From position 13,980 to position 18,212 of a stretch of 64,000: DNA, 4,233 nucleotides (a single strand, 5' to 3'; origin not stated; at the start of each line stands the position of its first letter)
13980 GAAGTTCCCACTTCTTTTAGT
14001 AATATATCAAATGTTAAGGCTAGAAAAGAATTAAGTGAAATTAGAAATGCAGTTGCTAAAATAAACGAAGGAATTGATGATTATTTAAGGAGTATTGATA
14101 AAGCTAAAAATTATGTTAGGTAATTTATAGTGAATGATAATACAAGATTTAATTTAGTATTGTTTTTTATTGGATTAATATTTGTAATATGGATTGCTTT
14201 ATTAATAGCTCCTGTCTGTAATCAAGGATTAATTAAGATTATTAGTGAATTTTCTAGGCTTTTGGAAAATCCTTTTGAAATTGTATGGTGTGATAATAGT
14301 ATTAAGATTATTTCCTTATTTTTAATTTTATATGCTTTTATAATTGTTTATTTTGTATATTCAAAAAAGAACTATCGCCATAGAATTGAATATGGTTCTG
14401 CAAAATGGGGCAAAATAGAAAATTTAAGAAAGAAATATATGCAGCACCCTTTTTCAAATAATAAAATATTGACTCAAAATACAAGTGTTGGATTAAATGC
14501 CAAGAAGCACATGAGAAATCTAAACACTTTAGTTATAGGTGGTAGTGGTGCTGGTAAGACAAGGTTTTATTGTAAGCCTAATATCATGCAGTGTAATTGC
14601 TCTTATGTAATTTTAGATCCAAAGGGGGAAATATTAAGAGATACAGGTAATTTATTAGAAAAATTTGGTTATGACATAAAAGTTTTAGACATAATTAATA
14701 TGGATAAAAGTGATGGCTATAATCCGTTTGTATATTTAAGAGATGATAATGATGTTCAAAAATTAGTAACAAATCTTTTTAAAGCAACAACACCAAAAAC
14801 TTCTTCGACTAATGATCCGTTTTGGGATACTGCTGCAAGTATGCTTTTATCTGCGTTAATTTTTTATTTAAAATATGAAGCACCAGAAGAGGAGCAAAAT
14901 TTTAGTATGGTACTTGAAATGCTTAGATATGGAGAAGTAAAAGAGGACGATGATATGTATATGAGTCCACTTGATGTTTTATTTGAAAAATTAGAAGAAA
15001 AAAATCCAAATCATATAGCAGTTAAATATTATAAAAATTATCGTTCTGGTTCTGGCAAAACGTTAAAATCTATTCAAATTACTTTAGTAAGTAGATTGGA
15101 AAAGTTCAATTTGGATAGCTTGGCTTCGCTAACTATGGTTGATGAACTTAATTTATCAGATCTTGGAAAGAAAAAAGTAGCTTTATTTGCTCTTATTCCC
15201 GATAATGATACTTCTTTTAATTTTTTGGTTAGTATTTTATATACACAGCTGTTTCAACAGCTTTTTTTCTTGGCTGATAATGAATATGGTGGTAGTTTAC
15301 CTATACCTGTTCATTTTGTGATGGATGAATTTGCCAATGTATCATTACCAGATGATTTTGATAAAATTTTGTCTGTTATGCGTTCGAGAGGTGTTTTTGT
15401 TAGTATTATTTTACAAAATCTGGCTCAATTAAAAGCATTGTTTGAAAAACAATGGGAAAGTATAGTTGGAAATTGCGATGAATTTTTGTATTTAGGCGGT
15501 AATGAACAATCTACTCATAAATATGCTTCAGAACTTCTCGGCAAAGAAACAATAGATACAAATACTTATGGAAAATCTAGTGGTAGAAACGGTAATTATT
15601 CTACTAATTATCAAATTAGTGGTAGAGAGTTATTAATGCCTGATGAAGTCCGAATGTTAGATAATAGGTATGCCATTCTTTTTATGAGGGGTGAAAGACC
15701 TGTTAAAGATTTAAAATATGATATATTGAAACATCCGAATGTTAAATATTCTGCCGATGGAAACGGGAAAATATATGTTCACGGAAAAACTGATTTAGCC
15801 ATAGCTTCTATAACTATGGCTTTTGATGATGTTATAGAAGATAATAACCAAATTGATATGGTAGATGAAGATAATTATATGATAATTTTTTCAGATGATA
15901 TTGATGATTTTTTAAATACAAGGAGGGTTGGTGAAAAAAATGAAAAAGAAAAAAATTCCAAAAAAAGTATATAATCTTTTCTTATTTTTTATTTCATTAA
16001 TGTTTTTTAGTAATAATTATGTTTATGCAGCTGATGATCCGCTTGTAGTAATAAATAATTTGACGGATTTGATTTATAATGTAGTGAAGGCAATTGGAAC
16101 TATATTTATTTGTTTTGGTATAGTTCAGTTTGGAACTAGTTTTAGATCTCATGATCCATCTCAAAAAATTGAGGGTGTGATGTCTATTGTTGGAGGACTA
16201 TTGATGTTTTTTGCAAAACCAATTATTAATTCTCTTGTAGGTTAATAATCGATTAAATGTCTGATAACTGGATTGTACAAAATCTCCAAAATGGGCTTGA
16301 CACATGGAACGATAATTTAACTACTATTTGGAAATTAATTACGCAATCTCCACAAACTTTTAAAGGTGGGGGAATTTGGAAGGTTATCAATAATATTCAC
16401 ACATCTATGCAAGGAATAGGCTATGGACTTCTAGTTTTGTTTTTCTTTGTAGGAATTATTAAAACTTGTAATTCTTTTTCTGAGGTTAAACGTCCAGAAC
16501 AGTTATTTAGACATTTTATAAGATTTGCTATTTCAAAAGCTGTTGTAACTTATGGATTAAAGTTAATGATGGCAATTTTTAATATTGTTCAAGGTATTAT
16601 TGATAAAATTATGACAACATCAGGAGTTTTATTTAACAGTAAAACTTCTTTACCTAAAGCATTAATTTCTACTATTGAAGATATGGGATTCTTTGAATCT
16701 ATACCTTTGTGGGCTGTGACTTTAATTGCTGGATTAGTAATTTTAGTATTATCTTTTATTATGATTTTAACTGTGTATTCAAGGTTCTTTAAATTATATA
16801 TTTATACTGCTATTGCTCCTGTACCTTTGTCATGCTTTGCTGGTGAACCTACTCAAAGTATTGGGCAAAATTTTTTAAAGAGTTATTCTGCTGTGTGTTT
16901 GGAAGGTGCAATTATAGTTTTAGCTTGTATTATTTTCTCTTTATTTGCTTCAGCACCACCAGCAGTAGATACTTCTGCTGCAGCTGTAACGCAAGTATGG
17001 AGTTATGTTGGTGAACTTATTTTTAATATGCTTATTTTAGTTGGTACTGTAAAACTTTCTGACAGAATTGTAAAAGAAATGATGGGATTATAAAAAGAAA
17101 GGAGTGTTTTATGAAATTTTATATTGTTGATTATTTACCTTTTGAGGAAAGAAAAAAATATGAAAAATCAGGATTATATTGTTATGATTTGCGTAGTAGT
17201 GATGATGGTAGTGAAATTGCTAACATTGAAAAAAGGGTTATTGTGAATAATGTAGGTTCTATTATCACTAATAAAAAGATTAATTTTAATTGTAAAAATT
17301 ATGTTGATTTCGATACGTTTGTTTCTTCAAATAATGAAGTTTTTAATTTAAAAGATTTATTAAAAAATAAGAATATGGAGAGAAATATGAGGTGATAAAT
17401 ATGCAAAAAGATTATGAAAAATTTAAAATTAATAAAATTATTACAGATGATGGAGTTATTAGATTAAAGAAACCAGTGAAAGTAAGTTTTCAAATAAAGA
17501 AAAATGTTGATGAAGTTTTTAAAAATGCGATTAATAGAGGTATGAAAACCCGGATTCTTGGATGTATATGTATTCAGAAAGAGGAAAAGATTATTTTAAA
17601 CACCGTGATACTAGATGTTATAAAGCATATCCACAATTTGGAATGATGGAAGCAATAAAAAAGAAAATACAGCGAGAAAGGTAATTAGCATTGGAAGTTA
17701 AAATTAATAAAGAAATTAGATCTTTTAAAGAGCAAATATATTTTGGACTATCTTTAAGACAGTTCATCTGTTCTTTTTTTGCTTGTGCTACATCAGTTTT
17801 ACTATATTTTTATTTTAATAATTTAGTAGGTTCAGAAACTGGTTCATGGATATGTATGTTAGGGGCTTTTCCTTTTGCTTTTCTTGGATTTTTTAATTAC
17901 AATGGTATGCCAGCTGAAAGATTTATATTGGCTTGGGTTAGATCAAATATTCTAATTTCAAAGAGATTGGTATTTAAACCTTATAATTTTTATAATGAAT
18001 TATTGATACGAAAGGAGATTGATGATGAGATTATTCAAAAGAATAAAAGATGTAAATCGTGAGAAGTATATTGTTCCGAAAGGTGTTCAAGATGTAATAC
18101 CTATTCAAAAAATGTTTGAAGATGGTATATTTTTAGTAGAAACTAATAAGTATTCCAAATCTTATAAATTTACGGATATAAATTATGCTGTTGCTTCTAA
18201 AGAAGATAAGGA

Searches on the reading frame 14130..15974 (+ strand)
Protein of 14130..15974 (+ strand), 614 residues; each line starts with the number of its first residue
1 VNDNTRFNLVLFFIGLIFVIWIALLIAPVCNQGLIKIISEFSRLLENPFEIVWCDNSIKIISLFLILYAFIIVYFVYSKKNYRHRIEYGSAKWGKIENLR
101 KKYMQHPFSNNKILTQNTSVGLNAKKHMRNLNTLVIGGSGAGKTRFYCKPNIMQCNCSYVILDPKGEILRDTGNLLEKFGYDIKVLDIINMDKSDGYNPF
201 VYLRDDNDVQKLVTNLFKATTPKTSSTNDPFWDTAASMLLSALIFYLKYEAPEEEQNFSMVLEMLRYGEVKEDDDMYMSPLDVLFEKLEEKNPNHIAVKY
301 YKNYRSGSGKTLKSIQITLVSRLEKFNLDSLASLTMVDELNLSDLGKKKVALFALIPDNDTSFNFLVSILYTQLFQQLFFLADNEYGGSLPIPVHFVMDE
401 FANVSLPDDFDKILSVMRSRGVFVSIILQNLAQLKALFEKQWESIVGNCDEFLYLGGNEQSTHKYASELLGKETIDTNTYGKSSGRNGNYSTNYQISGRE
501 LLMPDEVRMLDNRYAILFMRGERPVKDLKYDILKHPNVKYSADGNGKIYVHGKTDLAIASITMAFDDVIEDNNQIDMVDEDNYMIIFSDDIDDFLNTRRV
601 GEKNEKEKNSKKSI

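Call 7: search_protein_families(library=pfam, proteins=[window:14130-15974:+], max_evalue=0.001)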
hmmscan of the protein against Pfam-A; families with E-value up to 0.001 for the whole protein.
window:14130-15974:+ (614 aa): 4 families
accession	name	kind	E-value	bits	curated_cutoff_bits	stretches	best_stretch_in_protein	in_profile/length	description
PF02534.20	T4SS-DNA_transf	-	3.8e-57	194.6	20.1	1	98-529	7-442/468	Type IV secretory system Conjugative DNA transfer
PF12696.13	TraG-D_C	-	5.9e-34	117.2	22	1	393-511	1-125/126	TraM recognition site of TraD and TraG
PF10412.15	TrwB_AAD_bind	-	2.5e-16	60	20.5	1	394-528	246-384/387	Type IV secretion-system coupling protein DNA-binding domain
PF20990.2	DUF2207_C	-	0.00044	20.5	33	1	7-101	141-208/247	Predicted membrane protein (DUF2207) C-terminal domain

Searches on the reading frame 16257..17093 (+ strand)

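Call 7: search_protein_families(library=pfam, proteins=[window:16257-17093:+], max_evalue=0.001)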
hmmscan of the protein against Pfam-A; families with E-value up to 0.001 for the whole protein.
window:16257-17093:+ (278 aa): 2 families
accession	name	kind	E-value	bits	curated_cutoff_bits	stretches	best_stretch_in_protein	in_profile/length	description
PF18895.5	T4SS_pilin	-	9.6e-05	22.8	26.6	1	38-96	3-60/71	Type IV secretion system pilin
PF19478.4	TrbL_2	-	0.00048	20.4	27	1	45-188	32-174/174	TrbL/VirB6 plasmid conjugal transfer like protein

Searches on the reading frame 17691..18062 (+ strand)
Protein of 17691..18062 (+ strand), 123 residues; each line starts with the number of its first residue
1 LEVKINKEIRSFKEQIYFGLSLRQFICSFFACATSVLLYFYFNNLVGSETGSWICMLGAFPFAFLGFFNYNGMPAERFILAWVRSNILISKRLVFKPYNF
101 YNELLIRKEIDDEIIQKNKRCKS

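Call 62: search_protein_families(library=pfam, proteins=[window:17691-18062:+], max_evalue=0.001)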
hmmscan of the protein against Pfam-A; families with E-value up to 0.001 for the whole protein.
window:17691-18062:+ (123 aa): 1 family
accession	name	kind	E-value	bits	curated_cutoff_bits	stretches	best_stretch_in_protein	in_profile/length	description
PF12666.12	PrgI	-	2.9e-27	95.5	27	1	4-95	1-91/91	PrgI family protein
